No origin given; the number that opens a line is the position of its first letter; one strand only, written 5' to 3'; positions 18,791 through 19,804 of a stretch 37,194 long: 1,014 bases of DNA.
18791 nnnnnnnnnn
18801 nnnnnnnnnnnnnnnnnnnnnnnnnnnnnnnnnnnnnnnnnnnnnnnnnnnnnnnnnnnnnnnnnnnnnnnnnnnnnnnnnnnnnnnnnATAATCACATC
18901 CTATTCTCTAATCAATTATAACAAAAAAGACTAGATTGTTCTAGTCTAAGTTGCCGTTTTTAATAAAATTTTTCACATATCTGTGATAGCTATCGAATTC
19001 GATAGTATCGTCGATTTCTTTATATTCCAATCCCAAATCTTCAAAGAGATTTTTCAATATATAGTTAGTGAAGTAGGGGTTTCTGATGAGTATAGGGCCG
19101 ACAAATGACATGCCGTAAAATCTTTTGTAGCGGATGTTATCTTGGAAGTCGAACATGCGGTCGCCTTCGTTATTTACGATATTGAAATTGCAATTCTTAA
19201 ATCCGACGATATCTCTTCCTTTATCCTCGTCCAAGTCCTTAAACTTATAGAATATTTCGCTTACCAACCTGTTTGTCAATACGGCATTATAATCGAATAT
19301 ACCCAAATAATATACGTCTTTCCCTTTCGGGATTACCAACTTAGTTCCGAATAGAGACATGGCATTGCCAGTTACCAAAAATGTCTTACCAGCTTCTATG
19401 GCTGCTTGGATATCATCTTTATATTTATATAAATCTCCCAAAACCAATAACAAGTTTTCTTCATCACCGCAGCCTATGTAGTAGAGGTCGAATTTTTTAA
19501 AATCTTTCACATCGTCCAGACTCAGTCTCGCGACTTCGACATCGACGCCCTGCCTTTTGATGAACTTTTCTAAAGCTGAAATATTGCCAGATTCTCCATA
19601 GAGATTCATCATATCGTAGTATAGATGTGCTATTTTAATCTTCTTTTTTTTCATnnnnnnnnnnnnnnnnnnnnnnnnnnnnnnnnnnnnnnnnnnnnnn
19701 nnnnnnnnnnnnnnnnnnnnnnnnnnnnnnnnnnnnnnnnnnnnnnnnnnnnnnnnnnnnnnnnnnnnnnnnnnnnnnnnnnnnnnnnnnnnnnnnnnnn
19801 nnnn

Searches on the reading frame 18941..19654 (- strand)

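Call 76: search_protein_families(library=pfam, proteins=[window:18941-19654:-], max_evalue=0.001)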
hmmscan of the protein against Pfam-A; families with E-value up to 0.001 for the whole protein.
window:18941-19654:- (237 aa): 1 family
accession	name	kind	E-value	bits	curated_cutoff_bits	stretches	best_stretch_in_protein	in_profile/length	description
PF07685.20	GATase_3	-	1.2e-09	38.5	27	1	7-152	1-142/196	CobB/CobQ-like glutamine amidotransferase domain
